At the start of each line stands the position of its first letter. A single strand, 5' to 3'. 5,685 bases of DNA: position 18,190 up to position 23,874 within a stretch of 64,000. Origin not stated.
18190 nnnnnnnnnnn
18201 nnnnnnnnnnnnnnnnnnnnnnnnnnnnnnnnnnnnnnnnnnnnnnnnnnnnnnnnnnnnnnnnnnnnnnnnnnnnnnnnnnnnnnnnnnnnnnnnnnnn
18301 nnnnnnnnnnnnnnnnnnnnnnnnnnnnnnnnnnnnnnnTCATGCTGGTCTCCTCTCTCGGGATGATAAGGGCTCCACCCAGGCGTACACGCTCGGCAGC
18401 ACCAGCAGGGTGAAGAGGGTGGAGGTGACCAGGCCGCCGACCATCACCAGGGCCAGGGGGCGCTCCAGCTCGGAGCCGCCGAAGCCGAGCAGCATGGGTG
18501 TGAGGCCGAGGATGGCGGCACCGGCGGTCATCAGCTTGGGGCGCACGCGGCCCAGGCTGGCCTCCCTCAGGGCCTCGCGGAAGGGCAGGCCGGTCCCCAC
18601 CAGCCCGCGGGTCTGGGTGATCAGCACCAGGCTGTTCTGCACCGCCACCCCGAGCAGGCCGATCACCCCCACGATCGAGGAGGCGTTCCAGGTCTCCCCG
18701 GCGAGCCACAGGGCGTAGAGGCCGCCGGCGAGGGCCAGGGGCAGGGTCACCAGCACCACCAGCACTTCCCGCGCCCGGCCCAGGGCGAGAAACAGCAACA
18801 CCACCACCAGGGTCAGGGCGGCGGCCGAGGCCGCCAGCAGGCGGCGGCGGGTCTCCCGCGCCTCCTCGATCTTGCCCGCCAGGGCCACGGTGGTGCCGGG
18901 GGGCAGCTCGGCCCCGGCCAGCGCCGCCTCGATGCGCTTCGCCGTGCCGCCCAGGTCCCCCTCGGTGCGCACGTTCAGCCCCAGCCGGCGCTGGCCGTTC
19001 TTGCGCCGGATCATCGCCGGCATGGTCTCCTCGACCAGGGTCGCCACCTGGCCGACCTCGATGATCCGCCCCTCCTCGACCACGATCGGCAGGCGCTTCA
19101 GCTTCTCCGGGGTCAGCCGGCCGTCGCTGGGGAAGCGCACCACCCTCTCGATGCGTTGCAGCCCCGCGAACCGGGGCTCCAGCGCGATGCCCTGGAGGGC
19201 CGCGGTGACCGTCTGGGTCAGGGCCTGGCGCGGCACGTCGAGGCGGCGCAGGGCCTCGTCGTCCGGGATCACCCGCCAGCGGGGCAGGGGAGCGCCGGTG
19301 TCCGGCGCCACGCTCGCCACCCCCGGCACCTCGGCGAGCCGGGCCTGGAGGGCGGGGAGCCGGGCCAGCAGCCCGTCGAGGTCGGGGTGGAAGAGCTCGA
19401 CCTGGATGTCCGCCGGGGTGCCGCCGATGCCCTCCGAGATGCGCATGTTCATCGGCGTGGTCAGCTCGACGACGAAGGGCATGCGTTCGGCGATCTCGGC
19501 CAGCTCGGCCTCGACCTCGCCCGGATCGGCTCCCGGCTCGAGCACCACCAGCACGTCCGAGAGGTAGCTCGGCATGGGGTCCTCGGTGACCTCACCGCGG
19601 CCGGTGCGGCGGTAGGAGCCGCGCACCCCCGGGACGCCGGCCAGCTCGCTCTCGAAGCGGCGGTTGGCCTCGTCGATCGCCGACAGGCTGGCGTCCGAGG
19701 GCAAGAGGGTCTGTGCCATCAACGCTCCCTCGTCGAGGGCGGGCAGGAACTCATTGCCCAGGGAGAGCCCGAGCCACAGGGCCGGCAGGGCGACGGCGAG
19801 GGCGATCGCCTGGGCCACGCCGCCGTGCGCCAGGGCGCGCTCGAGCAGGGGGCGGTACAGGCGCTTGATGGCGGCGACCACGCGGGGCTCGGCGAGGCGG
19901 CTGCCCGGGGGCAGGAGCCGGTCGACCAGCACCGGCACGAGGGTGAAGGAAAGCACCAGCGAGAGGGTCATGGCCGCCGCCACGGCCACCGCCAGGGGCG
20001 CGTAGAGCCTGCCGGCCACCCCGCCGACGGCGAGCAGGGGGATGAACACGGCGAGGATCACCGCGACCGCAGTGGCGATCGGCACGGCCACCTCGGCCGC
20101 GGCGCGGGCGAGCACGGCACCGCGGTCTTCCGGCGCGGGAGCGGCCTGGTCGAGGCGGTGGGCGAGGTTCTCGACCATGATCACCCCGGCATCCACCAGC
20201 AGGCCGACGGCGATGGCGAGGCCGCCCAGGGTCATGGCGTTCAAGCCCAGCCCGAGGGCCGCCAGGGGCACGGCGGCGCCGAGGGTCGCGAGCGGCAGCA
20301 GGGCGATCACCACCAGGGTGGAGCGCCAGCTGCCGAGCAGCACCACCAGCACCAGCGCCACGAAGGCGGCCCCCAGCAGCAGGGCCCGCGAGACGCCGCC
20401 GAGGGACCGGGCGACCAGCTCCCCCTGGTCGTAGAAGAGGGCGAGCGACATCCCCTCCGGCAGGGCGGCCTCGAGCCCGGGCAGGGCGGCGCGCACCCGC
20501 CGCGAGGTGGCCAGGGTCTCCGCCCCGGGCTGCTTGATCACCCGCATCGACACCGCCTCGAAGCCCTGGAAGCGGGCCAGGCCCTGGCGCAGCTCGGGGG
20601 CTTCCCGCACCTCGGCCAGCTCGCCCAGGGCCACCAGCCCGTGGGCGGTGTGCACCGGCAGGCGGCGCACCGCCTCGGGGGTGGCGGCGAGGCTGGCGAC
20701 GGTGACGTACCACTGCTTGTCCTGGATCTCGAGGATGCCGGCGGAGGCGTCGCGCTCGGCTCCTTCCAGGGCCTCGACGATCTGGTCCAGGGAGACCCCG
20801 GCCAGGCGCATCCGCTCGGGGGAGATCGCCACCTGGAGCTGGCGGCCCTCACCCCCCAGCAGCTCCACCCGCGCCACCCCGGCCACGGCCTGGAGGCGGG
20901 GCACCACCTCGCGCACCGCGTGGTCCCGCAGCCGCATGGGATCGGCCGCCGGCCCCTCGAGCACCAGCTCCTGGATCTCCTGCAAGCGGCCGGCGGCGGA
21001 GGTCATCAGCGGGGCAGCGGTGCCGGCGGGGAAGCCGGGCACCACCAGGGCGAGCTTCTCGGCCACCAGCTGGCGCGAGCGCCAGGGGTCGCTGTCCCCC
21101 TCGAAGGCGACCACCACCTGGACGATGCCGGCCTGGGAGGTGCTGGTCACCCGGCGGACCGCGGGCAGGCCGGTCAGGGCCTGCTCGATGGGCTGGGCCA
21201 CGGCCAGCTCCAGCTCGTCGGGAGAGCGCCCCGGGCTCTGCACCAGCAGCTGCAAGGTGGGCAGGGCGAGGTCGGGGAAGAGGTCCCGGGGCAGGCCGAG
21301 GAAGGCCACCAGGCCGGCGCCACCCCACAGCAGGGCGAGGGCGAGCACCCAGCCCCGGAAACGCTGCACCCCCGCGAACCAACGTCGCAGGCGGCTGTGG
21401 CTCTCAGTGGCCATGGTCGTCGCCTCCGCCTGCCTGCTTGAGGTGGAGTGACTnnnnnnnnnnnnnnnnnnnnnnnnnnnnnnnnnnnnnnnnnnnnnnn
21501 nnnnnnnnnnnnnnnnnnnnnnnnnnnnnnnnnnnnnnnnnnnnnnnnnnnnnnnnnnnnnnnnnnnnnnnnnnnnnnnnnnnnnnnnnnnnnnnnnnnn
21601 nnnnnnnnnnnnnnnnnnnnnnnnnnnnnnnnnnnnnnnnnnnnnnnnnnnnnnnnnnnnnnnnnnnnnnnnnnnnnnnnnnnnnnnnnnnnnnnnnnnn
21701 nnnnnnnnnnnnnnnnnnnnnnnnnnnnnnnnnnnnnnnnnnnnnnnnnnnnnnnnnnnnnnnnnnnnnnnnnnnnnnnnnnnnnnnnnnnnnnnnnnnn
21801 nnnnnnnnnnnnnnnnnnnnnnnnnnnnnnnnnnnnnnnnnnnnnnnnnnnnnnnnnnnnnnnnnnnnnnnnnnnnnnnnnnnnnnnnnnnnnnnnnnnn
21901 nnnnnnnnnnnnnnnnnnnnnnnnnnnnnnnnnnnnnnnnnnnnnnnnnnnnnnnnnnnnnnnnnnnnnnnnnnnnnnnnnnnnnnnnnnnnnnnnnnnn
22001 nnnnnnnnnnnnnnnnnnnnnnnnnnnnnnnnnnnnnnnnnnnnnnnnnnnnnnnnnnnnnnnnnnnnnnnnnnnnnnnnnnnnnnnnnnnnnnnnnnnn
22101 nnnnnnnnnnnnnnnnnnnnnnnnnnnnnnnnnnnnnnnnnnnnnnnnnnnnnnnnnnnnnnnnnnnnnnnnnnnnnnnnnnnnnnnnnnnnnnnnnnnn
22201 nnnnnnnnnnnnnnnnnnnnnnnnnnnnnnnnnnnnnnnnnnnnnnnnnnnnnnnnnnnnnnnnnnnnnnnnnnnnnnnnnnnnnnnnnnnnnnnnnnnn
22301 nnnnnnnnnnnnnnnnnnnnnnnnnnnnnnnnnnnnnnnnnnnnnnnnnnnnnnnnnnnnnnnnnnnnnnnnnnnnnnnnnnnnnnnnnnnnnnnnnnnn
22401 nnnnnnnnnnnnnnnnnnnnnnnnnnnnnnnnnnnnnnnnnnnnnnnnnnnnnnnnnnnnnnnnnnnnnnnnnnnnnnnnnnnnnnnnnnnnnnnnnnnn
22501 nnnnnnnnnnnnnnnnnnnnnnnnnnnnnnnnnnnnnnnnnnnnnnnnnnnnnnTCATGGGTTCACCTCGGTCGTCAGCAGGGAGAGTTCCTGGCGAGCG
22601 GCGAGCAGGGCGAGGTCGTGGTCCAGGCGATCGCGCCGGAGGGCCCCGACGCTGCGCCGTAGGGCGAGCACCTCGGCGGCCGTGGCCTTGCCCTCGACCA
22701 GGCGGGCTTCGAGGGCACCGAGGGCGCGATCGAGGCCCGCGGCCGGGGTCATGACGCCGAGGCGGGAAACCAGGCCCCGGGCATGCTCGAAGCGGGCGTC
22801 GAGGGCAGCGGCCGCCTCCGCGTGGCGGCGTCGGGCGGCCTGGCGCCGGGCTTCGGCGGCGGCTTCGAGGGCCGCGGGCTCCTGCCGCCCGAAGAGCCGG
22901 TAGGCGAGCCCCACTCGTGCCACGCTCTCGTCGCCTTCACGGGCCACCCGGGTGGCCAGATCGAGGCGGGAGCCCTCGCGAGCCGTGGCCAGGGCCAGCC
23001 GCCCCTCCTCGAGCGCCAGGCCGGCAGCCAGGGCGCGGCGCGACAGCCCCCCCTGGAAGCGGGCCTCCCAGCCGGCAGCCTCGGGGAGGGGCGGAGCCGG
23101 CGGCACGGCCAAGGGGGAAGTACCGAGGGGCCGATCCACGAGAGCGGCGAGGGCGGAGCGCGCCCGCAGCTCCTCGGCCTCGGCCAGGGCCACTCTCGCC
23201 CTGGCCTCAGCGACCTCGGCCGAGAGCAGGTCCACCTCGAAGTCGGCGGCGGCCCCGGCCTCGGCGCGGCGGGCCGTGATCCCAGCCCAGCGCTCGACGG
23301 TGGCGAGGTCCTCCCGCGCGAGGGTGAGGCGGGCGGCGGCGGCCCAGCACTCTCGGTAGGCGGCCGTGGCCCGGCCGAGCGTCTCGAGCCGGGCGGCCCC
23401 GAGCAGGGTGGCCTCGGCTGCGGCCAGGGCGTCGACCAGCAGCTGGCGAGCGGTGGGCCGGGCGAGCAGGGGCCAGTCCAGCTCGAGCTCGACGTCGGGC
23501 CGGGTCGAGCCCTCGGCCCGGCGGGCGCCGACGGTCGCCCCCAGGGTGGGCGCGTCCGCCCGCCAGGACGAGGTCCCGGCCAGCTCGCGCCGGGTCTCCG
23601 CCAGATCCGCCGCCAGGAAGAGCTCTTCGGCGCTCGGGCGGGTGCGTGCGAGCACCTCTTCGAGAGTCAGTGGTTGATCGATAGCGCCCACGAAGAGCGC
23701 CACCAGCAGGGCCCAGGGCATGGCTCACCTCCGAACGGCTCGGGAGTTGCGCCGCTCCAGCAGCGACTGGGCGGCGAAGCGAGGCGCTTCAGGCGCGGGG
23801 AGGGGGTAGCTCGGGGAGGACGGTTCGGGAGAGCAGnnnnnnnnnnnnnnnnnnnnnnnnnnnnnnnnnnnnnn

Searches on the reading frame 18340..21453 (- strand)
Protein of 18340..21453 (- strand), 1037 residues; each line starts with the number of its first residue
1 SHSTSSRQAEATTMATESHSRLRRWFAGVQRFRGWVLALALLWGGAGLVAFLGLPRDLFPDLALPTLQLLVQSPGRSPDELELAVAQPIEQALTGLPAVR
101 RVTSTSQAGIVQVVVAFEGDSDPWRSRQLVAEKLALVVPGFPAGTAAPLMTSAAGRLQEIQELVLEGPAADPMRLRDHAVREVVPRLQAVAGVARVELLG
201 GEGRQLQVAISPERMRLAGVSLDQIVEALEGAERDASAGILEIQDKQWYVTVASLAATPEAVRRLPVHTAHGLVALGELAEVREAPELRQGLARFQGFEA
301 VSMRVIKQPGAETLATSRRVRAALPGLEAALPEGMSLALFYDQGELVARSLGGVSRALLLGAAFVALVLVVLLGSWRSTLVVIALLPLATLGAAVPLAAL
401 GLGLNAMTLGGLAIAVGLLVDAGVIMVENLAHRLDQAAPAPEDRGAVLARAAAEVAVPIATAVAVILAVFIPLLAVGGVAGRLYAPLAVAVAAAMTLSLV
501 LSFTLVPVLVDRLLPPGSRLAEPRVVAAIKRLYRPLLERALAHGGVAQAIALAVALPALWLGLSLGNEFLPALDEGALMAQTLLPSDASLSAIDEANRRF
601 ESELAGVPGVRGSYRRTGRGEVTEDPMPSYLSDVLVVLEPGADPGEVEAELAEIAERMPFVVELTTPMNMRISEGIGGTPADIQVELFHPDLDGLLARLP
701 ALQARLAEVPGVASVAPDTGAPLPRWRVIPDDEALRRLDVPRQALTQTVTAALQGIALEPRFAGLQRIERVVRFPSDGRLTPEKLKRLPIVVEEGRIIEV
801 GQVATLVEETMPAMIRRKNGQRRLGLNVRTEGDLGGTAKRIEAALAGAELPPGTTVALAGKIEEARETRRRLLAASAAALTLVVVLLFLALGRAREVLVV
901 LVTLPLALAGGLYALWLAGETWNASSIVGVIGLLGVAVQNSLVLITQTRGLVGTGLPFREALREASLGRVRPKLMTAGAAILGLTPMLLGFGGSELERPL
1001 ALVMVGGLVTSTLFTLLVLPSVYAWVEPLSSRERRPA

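Call 57: search_protein_families(library=pfam, proteins=[window:18340-21453:-])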
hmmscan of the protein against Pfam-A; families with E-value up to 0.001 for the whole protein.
window:18340-21453:- (1037 aa): 1 family
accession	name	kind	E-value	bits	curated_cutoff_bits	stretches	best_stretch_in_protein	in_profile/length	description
PF00873.25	ACR_tran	-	1.8e-210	701.7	28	1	31-1026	9-1020/1021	AcrB/AcrD/AcrF family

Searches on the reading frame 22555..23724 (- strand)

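Call 57: search_protein_families(library=pfam, proteins=[window:22555-23724:-])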
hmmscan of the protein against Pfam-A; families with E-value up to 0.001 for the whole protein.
window:22555-23724:- (389 aa): 1 family
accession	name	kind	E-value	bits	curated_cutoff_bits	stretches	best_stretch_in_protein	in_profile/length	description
PF02321.23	OEP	-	2.7e-07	31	22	1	42-195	23-185/187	Outer membrane efflux protein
